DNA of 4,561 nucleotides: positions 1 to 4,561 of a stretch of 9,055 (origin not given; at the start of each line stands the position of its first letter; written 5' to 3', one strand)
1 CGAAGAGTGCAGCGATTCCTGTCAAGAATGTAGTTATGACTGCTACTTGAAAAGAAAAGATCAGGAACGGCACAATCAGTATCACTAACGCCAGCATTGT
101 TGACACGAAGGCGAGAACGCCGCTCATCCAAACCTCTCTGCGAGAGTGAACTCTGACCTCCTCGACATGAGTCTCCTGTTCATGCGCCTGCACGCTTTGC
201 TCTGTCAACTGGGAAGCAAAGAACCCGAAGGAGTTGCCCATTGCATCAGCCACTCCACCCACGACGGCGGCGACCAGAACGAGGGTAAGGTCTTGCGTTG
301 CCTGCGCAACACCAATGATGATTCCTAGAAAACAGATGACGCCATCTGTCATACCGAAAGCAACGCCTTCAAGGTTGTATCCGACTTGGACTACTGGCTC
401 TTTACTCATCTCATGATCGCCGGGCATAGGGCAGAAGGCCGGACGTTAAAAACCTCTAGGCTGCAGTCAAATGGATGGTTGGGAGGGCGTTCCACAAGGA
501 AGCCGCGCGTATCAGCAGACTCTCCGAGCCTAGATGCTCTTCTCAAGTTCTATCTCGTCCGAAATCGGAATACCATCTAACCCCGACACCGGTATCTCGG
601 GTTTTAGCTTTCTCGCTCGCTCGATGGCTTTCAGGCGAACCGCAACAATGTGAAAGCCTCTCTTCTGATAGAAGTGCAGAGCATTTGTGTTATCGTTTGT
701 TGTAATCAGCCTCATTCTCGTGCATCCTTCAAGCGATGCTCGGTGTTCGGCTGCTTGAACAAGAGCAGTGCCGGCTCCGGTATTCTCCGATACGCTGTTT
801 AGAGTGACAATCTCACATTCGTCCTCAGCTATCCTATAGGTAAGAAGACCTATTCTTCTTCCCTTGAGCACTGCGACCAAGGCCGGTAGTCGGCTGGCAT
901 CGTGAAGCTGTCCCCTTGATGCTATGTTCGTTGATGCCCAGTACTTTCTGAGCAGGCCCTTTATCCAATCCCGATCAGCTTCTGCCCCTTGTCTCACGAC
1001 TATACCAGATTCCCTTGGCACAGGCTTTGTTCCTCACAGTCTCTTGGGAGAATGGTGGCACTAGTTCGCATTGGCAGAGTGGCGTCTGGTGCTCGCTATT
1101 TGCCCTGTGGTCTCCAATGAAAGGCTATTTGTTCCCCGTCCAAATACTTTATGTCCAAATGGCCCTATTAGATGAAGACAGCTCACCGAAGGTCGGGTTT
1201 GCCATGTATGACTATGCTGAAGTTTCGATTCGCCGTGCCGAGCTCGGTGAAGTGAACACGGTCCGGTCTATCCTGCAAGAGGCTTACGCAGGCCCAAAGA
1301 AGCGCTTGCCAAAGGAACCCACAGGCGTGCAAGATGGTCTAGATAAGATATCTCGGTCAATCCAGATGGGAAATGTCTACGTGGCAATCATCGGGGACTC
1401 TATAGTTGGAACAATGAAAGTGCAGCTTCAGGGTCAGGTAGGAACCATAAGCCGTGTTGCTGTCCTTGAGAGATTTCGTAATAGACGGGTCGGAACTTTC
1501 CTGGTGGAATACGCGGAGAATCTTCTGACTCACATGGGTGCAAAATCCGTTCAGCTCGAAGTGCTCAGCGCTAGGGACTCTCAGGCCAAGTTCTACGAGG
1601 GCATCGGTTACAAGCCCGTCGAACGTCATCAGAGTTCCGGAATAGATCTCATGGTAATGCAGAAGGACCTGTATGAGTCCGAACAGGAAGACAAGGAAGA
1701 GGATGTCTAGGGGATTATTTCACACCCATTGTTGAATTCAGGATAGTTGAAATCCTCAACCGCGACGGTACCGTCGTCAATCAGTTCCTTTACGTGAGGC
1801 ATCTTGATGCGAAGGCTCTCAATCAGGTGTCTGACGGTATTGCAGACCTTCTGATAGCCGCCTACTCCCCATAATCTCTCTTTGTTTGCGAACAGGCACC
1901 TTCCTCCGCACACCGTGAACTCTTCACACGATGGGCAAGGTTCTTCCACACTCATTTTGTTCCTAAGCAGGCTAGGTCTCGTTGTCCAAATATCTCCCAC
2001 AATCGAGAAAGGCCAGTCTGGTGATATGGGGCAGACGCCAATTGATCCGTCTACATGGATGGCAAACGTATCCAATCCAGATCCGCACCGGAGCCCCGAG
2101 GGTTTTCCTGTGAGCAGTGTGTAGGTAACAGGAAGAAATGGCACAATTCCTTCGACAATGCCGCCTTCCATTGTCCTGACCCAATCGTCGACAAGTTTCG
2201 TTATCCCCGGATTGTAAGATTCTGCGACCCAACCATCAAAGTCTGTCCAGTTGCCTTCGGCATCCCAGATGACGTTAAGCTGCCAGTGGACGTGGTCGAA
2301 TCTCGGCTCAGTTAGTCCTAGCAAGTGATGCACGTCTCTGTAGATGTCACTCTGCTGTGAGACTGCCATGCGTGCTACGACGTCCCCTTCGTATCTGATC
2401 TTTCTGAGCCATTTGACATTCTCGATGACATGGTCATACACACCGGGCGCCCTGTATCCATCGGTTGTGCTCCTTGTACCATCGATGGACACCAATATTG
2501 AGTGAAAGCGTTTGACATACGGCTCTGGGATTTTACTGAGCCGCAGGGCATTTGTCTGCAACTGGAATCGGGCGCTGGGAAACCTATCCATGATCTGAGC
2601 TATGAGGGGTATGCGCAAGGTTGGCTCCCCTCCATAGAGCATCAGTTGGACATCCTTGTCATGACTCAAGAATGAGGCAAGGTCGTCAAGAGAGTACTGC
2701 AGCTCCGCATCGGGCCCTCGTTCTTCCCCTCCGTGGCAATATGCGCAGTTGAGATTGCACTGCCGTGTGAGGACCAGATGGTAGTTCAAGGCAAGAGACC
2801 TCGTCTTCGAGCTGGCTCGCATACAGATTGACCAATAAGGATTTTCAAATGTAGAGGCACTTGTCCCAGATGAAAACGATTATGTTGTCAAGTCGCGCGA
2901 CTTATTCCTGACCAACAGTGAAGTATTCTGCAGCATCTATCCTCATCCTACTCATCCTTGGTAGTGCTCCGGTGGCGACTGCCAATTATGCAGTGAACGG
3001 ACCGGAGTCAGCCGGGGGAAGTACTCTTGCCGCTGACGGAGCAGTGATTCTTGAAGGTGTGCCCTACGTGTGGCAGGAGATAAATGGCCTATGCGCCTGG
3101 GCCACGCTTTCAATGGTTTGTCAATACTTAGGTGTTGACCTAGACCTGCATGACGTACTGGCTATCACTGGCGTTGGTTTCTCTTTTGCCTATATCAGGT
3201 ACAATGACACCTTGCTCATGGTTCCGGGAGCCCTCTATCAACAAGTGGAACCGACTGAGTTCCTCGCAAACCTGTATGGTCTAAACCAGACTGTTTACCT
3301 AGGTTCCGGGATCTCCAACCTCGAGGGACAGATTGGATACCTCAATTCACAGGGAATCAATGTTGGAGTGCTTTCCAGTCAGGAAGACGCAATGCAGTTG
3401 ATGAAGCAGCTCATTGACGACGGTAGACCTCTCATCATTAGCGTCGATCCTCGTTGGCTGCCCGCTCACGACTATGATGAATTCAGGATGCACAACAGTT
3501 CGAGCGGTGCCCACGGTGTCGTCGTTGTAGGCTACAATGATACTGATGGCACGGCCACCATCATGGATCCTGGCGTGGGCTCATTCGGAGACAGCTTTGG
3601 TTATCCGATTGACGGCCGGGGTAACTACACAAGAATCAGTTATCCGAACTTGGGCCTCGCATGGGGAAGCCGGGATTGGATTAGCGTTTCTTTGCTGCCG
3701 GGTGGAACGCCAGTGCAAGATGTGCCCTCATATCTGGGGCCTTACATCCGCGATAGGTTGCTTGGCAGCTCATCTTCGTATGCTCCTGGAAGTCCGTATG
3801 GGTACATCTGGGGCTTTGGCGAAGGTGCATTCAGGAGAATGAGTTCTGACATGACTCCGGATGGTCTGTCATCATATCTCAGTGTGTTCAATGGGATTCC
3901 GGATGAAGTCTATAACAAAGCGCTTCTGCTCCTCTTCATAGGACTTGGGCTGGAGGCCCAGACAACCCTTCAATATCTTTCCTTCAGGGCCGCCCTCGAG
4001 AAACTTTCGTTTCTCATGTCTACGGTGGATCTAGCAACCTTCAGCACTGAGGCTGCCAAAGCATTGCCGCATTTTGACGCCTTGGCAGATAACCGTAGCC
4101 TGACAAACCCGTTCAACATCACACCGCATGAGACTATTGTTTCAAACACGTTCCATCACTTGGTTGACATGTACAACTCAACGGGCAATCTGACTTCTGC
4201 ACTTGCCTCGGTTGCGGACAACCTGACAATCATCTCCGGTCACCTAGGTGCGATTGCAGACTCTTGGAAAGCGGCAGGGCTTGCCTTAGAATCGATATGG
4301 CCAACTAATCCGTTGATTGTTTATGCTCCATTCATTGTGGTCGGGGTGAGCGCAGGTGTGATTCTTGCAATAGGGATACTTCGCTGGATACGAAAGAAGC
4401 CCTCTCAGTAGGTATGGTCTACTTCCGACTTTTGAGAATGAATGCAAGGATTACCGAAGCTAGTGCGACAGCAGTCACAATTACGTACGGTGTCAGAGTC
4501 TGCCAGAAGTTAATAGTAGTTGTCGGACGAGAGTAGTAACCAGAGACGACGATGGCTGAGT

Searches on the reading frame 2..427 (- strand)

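Call 7: search_protein_families(library=pfam, proteins=[window:2-427:-], max_evalue=0.01)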
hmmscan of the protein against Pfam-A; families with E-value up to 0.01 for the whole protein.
window:2-427:- (142 aa): 1 family
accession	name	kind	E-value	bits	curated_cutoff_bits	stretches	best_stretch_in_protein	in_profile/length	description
PF01988.24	VIT1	-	1.2e-09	38.7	28.1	1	23-97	5-80/214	VIT family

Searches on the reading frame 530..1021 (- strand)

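Call 7: search_protein_families(library=pfam, proteins=[window:530-1021:-], max_evalue=0.01)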
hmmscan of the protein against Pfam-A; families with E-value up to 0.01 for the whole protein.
window:530-1021:- (163 aa): 4 families
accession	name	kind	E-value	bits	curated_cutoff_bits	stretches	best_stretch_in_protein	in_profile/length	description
PF00583.31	Acetyltransf_1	-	2.5e-12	47.5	20.7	1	42-123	27-116/116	Acetyltransferase (GNAT) family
PF13508.13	Acetyltransf_7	-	1.4e-07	32.2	27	1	48-124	6-83/84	Acetyltransferase (GNAT) domain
PF13673.13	Acetyltransf_10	-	2.3e-06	28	23.6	1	41-126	27-110/128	Acetyltransferase (GNAT) domain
PF08445.16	FR47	-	0.0071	16.8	22.1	0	73-125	28-79/86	FR47-like protein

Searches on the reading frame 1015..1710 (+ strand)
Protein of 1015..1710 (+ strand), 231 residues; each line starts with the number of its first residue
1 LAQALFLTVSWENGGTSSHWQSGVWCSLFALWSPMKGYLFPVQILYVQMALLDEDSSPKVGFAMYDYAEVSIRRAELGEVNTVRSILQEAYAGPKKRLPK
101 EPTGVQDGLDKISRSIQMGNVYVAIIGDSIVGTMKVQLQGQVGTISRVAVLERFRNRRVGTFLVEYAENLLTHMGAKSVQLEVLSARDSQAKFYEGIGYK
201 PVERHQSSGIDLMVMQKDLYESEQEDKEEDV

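Call 7: search_protein_families(library=pfam, proteins=[window:1015-1710:+], max_evalue=0.01)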
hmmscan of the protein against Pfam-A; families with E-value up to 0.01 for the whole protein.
window:1015-1710:+ (231 aa): 5 families
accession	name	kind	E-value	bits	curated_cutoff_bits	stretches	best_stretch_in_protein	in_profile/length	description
PF00583.31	Acetyltransf_1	-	9.4e-11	42.5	20.7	1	119-199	33-116/116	Acetyltransferase (GNAT) family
PF13508.13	Acetyltransf_7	-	1.9e-10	41.4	27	1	119-201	3-84/84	Acetyltransferase (GNAT) domain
PF13673.13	Acetyltransf_10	-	2.7e-10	40.8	23.6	1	112-218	22-127/128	Acetyltransferase (GNAT) domain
PF13527.13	Acetyltransf_9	-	2.8e-05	24.6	25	1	72-201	2-126/127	Acetyltransferase (GNAT) domain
PF12568.14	PanZ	-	0.0031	17.4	22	1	119-174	38-93/128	Acetyltransferase (GNAT) domain, PanZ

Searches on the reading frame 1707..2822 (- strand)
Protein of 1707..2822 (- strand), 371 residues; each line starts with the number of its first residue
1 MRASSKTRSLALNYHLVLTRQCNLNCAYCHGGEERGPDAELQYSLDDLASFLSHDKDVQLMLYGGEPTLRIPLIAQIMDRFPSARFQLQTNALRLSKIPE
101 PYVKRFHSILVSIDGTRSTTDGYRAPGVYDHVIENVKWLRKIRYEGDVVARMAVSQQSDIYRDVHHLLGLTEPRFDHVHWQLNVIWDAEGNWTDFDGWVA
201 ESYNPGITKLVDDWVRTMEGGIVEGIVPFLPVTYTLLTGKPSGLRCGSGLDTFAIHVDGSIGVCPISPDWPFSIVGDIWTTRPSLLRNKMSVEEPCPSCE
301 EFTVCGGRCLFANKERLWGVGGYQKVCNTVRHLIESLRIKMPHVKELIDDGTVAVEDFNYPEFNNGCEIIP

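Call 7: search_protein_families(library=pfam, proteins=[window:1707-2822:-], max_evalue=0.01)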
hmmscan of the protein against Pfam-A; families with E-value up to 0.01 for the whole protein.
window:1707-2822:- (371 aa): 2 families
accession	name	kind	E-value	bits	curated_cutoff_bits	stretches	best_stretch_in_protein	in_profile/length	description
PF04055.27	Radical_SAM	-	5.8e-11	43.3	29.5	1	17-152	2-148/166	Radical SAM superfamily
PF13353.11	Fer4_12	-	2.4e-05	25.1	22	1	17-86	10-82/137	4Fe-4S single cluster domain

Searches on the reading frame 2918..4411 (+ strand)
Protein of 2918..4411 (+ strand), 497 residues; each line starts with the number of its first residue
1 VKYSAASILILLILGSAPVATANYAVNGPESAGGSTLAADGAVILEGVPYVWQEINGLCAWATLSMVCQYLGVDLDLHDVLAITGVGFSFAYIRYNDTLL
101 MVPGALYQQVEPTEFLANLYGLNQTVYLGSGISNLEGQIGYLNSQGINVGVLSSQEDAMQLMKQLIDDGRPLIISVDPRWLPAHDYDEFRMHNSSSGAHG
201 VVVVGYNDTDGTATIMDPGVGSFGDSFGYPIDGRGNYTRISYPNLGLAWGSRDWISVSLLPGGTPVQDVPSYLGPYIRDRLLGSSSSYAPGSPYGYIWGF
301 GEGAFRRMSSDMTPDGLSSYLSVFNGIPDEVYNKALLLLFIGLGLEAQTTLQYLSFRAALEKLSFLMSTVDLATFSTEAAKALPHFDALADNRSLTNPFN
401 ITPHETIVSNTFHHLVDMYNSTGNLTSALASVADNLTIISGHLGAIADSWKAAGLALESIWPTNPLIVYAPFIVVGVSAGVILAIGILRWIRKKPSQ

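Call 7: search_protein_families(library=pfam, proteins=[window:2918-4411:+], max_evalue=0.01)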
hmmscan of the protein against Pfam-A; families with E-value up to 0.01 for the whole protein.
window:2918-4411:+ (497 aa): 2 families
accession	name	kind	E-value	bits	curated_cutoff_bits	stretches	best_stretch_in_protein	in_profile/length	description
PF14399.12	BtrH_N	-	2.2e-09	38.1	29.7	1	142-218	60-134/134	Butirosin biosynthesis protein H, N-terminal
PF13529.12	Peptidase_C39_2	-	2.5e-08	35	24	1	47-218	2-142/143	Peptidase_C39 like family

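Call 70: search_protein_families(library=ncbifam, proteins=[window:2918-4411:+], max_evalue=0.001)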
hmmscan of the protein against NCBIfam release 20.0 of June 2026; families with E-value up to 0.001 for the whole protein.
window:2918-4411:+ (497 aa): 0 families
